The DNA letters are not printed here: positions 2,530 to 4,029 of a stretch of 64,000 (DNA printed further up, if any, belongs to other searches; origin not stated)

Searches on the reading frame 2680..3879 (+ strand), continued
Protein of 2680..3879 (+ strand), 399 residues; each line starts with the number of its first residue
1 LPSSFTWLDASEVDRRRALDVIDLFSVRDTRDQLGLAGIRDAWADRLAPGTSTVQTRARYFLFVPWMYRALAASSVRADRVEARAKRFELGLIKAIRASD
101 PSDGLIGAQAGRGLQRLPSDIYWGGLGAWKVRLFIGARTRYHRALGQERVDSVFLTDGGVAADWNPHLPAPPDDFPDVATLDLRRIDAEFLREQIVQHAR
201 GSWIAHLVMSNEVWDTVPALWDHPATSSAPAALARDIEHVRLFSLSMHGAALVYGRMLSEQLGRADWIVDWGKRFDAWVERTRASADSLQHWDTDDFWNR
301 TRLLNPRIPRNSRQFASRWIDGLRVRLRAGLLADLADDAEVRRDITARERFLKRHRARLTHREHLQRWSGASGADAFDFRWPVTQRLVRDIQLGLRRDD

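Call 95: search_dna_similar(query=L175:3576-6983:+, collection=plasmids, mode=protein, max_rows=60, max_evalue=1e-100)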
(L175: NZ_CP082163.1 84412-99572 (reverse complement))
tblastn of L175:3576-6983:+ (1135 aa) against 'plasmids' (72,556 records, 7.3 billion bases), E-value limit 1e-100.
Records with a match: 59; places in all: 62; records where one place covers at least 80% of the query: 53.
Best place of each record, by identity: >=99% 1; 60-80% 21; <60% 37.
By first word of the organism name: Rhizobium 13; Bradyrhizobium 10; Mesorhizobium 8; Agrobacterium 4; Sulfitobacter 3; Shinella 2; Sphingomonas 2; Sinorhizobium 2; Bosea 2; Methylorubrum 2; and 11 more.
By predicted mobility (MOB-suite, as given by PLSDB): conjugative 37; mobilizable 12; non-mobilizable 10.
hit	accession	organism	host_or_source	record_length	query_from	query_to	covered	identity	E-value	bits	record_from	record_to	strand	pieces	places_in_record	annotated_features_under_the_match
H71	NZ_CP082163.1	Bradyrhizobium sp. 195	Acmispon strigosus,cell culture,root ...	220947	1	1135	100%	100.0%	0e+0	1995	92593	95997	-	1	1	UvrD-helicase domain-containing protein | PD-(D/E)XK nuclease family protein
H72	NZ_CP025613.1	Niveispirillum cyanobacteriorum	sing cell,cyanobacterial aggregates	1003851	1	1130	100%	68.9%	0e+0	1344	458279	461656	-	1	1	none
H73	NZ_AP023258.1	Mesorhizobium sp. L-2-11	Lotus japonicus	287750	10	1135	99%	68.7%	0e+0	1338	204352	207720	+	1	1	UvrD-helicase domain-containing protein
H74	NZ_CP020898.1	Rhizobium phaseoli Brasil 5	Phaseolus vulgaris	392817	1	1135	100%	68.0%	0e+0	1333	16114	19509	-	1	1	UvrD-helicase domain-containing protein | PD-(D/E)XK nuclease family protein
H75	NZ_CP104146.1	Rhizobium sullae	Sulla coronaria,cell culture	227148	1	1133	100%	68.0%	0e+0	1324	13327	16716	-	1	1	UvrD-helicase domain-containing protein | PD-(D/E)XK nuclease family protein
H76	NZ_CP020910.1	Rhizobium etli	Phaseolus vulgaris,cell culture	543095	1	1125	99%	68.2%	0e+0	1285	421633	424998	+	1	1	UvrD-helicase domain-containing protein | PD-(D/E)XK nuclease family protein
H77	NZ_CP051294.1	Mesorhizobium sp. NZP2077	cell culture,Lotus corniculatus nodule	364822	1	1128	99%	67.4%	0e+0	1273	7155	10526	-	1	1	UvrD-helicase domain-containing protein | PD-(D/E)XK nuclease family protein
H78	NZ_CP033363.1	Mesorhizobium sp. NZP2077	cell culture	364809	1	1128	99%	67.4%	0e+0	1273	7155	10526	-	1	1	UvrD-helicase domain-containing protein | PD-(D/E)XK nuclease family protein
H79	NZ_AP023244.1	Mesorhizobium sp. 113-3-3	Lotus japonicus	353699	1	1125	99%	67.3%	0e+0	1291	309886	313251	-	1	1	UvrD-helicase domain-containing protein | PD-(D/E)XK nuclease family protein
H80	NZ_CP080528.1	Mesorhizobium sp. AR07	Oxytropis sp.,Cell culture,root nodule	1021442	1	1128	99%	67.1%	0e+0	1285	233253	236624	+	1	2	record has no annotation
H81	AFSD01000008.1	Agrobacterium tumefaciens F2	soil near Harbin Institute of Technology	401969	10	1133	99%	67.1%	0e+0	1295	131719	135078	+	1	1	recB: UvrD/REP helicase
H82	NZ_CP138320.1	Agrobacterium fabrum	Blueberry,Crown gall tissues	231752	10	1125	98%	67.5%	0e+0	1304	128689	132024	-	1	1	UvrD-helicase domain-containing protein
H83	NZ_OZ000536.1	Shinella sp. WSC3-e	-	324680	10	1133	99%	67.0%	0e+0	1286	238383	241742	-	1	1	UvrD-helicase domain-containing protein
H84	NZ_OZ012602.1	Shinella sp. WSD5-1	-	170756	10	1133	99%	67.0%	0e+0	1286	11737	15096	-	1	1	UvrD-helicase domain-containing protein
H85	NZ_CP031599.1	Roseovarius indicus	pure culture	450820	1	1125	99%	66.1%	0e+0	1271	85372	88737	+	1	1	UvrD-helicase domain-containing protein | PD-(D/E)XK nuclease family protein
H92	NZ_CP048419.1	Sphingomonas insulae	Cell,soil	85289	1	1126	99%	59.5%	0e+0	1125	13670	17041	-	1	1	UvrD-helicase domain-containing protein | PD-(D/E)XK nuclease family protein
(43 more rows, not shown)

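Call 96: search_dna_similar(query=L175:6998-8176:+, collection=plasmids, mode=protein, max_rows=60, max_evalue=1e-20)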
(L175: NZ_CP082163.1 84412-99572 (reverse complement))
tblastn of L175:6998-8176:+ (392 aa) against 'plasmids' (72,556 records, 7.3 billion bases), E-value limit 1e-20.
Records with a match: 35; places in all: 35; records where one place covers at least 80% of the query: 34.
Best place of each record, by identity: >=99% 1; 60-80% 2; <60% 32.
By first word of the organism name: Cronobacter 21; Rhizobium 3; Bradyrhizobium 2; Agrobacterium 2; Shinella 2; Niveispirillum 1; Ralstonia 1; Mesorhizobium 1; Halomarina 1; Phaeobacter 1.
By predicted mobility (MOB-suite, as given by PLSDB): non-mobilizable 25; conjugative 9; mobilizable 1.
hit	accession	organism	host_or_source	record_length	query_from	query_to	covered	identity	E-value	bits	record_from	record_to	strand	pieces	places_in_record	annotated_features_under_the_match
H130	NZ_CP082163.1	Bradyrhizobium sp. 195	Acmispon strigosus,cell culture,root ...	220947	1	392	100%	100.0%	0e+0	695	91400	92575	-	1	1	DUF6361 family protein | phospholipase D family protein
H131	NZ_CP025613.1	Niveispirillum cyanobacteriorum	sing cell,cyanobacterial aggregates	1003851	1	392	100%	77.6%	9e-179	558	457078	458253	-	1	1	none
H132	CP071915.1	Ralstonia solanacearum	Pogostemon cablin,Single strain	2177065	1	392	100%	74.3%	7e-174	545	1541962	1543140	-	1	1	hypothetical protein | phospholipase D family protein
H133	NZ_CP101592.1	Cronobacter dublinensis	Cereal-based food (noodle) for infant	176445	1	388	99%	44.3%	2e-91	308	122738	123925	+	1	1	DUF6361 family protein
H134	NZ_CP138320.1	Agrobacterium fabrum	Blueberry,Crown gall tissues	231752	1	391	100%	41.4%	4e-79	272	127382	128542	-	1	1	DUF6361 family protein | hypothetical protein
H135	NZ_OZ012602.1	Shinella sp. WSD5-1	-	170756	1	391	100%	40.9%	1e-76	265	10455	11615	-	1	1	DUF6361 family protein | phospholipase D family protein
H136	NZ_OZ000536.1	Shinella sp. WSC3-e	-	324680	1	391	100%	40.9%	1e-76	265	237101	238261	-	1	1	DUF6361 family protein | phospholipase D family protein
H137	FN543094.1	Cronobacter turicensis z3032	-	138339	1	388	99%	41.1%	1e-83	285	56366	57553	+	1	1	hypothetical protein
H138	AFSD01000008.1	Agrobacterium tumefaciens F2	soil near Harbin Institute of Technology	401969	1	391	100%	40.6%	4e-79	272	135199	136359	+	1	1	hypothetical protein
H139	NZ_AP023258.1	Mesorhizobium sp. L-2-11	Lotus japonicus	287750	1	391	100%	40.4%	6e-73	254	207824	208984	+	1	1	DUF6361 family protein | phospholipase D family protein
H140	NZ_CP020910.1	Rhizobium etli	Phaseolus vulgaris,cell culture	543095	1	391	100%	40.4%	1e-72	253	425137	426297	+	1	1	DUF6361 family protein | phospholipase D family protein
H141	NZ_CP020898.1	Rhizobium phaseoli Brasil 5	Phaseolus vulgaris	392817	1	391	100%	40.1%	1e-72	253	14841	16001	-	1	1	DUF6361 family protein | phospholipase D family protein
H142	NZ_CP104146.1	Rhizobium sullae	Sulla coronaria,cell culture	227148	1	391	100%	39.9%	4e-71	249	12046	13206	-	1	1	DUF6361 family protein | phospholipase D family protein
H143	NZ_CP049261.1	Cronobacter sakazakii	Homo sapiens,feces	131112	1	388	90%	41.9%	9e-40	286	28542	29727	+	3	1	none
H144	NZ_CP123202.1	Cronobacter sakazakii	Homo sapiens,ascites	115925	1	388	99%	38.0%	2e-77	267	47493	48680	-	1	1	DUF6361 family protein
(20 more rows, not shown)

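Call 97: get_annotated_region(hit=H85, flank=7000)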
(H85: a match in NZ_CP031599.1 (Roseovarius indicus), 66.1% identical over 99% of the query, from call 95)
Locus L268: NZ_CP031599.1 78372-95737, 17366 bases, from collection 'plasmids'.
description: Roseovarius indicus strain DSM 26383 plasmid pRIdsm_01, complete sequence
organism: Roseovarius indicus (NCBI taxid 540747)
taxonomy: Bacteria; Pseudomonadota; Alphaproteobacteria; Rhodobacterales; Roseobacteraceae; Roseovarius; Roseovarius indicus
host: -; source: pure culture; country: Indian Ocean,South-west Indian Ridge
typing (MOB-suite, as given by PLSDB): conjugative; replicon rep_cluster_599; relaxase MOBP,MOBP; mating-pair formation MPF_T
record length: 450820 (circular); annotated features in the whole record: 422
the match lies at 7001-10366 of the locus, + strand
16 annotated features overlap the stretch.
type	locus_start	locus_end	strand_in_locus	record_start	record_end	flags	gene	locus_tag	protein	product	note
CDS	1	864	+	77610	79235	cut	-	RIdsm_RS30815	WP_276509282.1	TerB N-terminal domain-containing protein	-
CDS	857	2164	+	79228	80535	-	-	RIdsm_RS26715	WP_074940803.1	ATP-binding protein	-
CDS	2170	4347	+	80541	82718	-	-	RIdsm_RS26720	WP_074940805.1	DEAD/DEAH box helicase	-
CDS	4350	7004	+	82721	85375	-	-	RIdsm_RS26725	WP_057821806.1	PD-(D/E)XK nuclease family protein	-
CDS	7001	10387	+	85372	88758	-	-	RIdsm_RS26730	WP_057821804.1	UvrD-helicase domain-containing protein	-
CDS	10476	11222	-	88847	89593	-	-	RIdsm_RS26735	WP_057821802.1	RES family NAD+ phosphorylase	-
CDS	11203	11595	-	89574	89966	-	-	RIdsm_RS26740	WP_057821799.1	antitoxin Xre/MbcA/ParS toxin-binding domain-containing protein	-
CDS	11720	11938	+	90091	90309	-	-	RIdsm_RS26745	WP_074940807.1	hypothetical protein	-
CDS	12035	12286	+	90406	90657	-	-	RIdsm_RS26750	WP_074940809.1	multiubiquitin domain-containing protein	-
CDS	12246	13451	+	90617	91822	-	-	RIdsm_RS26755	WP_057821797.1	ThiF family adenylyltransferase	-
CDS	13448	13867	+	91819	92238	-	-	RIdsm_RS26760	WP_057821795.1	DUF6527 family protein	-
CDS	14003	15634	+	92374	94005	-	-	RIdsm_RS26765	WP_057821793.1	HIRAN domain-containing protein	-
CDS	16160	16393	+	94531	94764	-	-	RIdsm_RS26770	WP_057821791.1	WGR domain-containing protein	-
CDS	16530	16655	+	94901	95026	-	-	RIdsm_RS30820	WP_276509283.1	hypothetical protein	-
CDS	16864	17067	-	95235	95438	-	-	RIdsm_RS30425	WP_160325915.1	hypothetical protein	-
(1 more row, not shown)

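Call 98: get_annotated_region(hit=H77, flank=7000)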
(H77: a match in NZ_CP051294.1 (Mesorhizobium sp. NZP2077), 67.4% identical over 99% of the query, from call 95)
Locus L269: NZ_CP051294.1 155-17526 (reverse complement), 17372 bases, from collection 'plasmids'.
description: Mesorhizobium sp. NZP2077 plasmid pMSNZP2077A, complete sequence
organism: Mesorhizobium sp. NZP2077 (NCBI taxid 2483404)
taxonomy: Bacteria; Pseudomonadota; Alphaproteobacteria; Hyphomicrobiales; Phyllobacteriaceae; Mesorhizobium; Mesorhizobium sp. NZP2077
host: -; source: cell culture,Lotus corniculatus nodule; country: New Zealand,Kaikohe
typing (MOB-suite, as given by PLSDB): conjugative; relaxase MOBP; mating-pair formation MPF_T
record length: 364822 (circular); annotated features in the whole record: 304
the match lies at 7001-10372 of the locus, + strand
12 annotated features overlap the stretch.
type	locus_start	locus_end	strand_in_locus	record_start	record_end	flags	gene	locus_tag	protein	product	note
CDS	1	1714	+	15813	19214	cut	-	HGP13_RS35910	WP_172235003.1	UvrD-helicase domain-containing protein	-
CDS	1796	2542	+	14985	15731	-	-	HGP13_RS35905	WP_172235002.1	multiubiquitin domain-containing protein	-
CDS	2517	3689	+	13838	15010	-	-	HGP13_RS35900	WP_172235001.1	ThiF family adenylyltransferase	-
CDS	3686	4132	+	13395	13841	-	-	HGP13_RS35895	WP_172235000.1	DUF6527 family protein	-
CDS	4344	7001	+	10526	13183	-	-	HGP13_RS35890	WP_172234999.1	PD-(D/E)XK nuclease family protein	-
CDS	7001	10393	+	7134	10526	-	-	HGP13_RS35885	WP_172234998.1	UvrD-helicase domain-containing protein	-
CDS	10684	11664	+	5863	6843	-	-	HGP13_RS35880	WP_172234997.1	hypothetical protein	-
CDS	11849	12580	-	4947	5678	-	-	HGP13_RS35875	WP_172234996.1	SMC-Scp complex subunit ScpB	-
CDS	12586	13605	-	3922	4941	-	-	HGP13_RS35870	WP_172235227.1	DUF1403 family protein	-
CDS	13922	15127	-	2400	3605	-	repC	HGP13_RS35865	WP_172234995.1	plasmid replication protein RepC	-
CDS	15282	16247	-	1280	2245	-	repB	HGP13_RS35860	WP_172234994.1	plasmid partitioning protein RepB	-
CDS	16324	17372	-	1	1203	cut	repA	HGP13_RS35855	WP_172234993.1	plasmid partitioning protein RepA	-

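Call 99: get_annotated_region(hit=H92, flank=7000)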
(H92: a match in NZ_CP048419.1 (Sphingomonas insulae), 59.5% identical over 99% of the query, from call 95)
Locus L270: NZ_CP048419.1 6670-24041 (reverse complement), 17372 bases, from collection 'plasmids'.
description: Sphingomonas insulae strain KCTC 12872 plasmid unnamed1, complete sequence
organism: Sphingomonas insulae (NCBI taxid 424800)
taxonomy: Bacteria; Pseudomonadota; Alphaproteobacteria; Sphingomonadales; Sphingomonadaceae; Sphingomonas; Sphingomonas insulae
host: -; source: Cell,soil; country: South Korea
typing (MOB-suite, as given by PLSDB): mobilizable; relaxase MOBP
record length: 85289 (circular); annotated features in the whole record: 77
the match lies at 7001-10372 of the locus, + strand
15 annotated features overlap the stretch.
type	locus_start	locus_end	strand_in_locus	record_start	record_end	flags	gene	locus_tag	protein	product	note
CDS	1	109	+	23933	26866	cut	-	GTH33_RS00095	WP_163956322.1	DEAD/DEAH box helicase family protein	-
CDS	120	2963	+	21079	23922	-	-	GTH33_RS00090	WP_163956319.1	AAA family ATPase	-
CDS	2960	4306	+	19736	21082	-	-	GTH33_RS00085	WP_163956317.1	restriction endonuclease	-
CDS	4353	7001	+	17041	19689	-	-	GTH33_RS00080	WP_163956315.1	PD-(D/E)XK nuclease family protein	-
CDS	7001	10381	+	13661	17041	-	-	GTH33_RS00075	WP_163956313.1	UvrD-helicase domain-containing protein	-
CDS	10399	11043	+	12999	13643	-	-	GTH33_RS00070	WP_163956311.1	SOS response-associated peptidase family protein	GO:0006974 - DNA damage response [Evidence IEA]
CDS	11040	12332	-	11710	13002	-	-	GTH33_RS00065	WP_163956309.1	Fic family protein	-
CDS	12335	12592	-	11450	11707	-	-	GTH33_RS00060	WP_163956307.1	hypothetical protein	-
CDS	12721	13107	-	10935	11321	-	-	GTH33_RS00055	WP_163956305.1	DUF3768 domain-containing protein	-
CDS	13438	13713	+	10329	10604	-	-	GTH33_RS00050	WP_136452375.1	HU family DNA-binding protein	GO:0030261 - chromosome condensation [Evidence IEA]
CDS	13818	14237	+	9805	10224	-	-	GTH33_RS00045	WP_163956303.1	hypothetical protein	-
CDS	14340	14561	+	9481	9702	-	-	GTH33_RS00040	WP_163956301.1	hypothetical protein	-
CDS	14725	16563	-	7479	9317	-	-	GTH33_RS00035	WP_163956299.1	ParB/RepB/Spo0J family partition protein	-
CDS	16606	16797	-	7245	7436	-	-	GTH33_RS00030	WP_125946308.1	hypothetical protein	-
CDS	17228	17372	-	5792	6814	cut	-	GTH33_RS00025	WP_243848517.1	Abi family protein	-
